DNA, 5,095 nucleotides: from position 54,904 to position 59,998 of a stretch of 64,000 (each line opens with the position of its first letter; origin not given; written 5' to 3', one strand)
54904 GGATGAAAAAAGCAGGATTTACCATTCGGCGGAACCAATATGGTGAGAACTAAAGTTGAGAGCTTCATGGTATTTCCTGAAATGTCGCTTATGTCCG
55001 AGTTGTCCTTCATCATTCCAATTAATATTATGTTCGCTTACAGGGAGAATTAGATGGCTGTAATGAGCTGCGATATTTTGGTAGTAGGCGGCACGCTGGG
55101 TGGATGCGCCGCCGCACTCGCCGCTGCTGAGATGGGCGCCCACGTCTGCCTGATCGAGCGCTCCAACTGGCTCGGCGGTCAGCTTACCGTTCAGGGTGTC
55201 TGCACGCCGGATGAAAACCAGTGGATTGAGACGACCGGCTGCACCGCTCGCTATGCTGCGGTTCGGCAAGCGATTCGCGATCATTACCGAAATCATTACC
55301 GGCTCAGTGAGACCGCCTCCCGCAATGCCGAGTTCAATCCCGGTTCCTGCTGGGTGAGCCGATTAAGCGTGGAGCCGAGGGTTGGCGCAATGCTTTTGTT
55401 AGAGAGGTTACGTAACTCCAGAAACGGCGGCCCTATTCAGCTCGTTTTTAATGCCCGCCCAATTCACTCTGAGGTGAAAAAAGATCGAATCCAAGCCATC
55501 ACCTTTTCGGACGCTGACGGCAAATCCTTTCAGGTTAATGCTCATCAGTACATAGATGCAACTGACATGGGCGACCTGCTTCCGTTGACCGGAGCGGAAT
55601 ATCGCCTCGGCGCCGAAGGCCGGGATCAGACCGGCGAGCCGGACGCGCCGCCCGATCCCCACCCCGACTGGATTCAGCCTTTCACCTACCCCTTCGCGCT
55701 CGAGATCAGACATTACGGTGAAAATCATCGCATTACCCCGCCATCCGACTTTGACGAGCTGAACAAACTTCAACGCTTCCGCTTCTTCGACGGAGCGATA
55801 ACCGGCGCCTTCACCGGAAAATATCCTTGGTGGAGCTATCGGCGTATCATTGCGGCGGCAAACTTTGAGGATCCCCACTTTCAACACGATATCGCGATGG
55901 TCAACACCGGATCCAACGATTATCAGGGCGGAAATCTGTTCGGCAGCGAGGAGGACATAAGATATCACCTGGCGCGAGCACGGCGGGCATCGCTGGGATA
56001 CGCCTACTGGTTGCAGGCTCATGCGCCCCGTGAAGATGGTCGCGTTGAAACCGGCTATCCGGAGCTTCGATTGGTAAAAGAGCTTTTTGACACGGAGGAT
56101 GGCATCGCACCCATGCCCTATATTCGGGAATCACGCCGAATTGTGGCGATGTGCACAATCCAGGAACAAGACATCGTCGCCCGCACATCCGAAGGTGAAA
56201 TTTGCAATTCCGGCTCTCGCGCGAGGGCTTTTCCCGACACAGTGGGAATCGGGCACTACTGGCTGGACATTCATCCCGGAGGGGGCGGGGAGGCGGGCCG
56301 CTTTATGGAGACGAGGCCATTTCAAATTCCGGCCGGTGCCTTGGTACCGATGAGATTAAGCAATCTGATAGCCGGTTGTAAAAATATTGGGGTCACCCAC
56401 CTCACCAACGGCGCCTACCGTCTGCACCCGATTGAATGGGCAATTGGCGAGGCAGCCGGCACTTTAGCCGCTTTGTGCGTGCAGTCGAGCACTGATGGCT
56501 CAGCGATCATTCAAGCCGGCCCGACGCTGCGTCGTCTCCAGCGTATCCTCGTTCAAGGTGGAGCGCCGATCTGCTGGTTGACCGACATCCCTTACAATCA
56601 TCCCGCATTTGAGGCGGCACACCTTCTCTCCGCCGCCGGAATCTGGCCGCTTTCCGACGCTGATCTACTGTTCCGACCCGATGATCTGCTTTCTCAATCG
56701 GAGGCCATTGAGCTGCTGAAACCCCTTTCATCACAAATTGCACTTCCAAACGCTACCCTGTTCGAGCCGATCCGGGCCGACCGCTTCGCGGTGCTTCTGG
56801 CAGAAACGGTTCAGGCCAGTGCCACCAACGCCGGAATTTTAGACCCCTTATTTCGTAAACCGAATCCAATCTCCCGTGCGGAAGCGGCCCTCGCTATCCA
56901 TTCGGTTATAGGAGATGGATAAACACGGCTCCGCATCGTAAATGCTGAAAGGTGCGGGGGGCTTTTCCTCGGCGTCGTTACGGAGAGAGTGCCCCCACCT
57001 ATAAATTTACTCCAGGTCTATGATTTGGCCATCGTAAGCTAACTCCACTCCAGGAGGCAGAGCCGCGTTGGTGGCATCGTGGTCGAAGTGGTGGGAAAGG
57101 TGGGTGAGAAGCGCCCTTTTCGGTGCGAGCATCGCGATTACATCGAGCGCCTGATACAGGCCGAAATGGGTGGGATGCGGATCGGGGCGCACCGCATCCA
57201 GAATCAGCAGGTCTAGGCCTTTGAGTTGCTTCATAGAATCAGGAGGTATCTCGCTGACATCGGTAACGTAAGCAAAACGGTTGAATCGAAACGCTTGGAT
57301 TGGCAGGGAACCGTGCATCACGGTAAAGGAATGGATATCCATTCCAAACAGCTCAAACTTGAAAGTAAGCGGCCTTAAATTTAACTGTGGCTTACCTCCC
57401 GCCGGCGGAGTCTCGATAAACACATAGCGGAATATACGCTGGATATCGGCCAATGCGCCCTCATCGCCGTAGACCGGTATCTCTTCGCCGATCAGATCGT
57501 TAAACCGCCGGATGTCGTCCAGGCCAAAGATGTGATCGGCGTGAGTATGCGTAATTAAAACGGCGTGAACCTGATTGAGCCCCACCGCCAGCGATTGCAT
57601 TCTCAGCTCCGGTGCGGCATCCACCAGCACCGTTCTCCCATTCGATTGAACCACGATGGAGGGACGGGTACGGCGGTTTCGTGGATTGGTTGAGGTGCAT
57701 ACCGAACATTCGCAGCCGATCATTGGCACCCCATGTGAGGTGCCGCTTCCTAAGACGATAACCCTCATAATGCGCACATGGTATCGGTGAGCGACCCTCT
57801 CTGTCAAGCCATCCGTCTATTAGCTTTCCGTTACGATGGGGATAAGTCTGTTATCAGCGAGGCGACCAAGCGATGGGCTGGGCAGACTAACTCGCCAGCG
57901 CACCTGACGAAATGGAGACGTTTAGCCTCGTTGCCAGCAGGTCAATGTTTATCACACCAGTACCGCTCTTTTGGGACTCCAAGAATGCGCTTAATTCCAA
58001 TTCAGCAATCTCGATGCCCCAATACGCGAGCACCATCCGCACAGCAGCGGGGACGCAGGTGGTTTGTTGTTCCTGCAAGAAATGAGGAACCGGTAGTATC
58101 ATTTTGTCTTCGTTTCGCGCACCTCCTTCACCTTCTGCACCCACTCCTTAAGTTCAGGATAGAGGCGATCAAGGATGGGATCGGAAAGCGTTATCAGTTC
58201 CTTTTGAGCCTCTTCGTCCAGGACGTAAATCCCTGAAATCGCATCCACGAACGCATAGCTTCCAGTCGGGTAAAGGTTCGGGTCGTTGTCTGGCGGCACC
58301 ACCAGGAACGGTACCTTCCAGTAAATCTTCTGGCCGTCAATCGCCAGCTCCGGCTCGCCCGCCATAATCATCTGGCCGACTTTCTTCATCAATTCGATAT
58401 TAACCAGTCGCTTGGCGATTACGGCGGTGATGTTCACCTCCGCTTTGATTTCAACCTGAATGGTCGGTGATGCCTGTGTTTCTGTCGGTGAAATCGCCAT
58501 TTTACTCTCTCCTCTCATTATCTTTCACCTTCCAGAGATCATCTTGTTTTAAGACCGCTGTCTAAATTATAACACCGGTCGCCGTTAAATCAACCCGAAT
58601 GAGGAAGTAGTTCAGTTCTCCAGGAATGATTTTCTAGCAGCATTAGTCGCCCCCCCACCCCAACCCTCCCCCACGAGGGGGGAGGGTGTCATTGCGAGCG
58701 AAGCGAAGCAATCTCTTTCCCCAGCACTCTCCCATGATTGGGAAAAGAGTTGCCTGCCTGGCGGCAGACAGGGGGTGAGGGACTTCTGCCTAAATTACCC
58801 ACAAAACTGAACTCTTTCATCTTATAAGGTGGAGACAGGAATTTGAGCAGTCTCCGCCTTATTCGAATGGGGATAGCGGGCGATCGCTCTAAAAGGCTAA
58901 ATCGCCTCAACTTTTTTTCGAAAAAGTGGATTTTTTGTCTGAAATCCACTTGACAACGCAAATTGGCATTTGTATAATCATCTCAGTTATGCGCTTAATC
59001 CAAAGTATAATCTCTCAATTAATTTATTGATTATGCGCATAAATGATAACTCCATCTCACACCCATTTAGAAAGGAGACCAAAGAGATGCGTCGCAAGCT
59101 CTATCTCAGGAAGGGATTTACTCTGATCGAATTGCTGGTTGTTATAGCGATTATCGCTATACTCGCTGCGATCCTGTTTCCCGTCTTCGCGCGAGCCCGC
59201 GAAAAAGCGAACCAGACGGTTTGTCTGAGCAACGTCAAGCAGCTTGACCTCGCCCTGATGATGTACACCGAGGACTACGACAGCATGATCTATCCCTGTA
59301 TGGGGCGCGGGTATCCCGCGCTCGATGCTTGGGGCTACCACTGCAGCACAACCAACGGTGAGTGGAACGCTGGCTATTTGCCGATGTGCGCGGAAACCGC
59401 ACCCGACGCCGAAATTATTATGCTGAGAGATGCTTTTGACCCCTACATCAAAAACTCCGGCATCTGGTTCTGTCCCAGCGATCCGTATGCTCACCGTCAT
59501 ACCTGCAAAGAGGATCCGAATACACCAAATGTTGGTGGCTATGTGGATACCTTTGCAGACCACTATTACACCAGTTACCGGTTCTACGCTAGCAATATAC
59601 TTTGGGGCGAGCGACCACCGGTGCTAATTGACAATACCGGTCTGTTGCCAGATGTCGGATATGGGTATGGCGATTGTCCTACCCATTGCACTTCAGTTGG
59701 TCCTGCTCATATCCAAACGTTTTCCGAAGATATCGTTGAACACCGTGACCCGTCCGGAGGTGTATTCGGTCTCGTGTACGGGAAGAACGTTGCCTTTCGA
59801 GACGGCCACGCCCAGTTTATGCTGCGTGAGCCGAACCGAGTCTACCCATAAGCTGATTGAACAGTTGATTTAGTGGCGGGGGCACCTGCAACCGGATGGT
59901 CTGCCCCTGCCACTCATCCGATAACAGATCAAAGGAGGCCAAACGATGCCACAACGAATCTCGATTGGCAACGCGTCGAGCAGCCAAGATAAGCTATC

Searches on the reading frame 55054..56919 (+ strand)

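Call 16: search_protein_families(library=pfam, proteins=[window:55054-56919:+], max_evalue=0.00001)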
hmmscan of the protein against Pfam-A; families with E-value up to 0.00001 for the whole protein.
window:55054-56919:+ (622 aa): 1 family
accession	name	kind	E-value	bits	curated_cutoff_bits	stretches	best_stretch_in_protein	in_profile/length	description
PF12831.13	FAD_oxidored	-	4.1e-90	303.5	27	1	7-485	1-407/416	FAD dependent oxidoreductase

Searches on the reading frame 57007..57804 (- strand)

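Call 72: search_protein_families(library=pfam, proteins=[window:57007-57804:-], max_evalue=0.001)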
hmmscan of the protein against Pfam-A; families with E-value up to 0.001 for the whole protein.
window:57007-57804:- (265 aa): 2 families
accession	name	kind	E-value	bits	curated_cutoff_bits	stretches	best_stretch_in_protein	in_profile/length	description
PF12706.13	Lactamase_B_2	-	8e-33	114.2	27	1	57-235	1-199/200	Beta-lactamase superfamily domain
PF00753.33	Lactamase_B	-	4.4e-12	46.8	22.7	1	48-168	7-130/196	Metallo-beta-lactamase superfamily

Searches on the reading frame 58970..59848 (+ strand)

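Call 72: search_protein_families(library=pfam, proteins=[window:58970-59848:+], max_evalue=0.001)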
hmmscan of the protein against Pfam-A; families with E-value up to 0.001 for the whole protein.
window:58970-59848:+ (293 aa): 2 families
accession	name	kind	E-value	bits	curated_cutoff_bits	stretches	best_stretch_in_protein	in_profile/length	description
PF07963.17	N_methyl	-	1.8e-08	34.1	21.2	1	47-70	4-27/27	Prokaryotic N-terminal methylation motif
PF07596.16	SBP_bac_10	-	2e-05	25.2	23.3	1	75-204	2-135/268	Protein of unknown function (DUF1559)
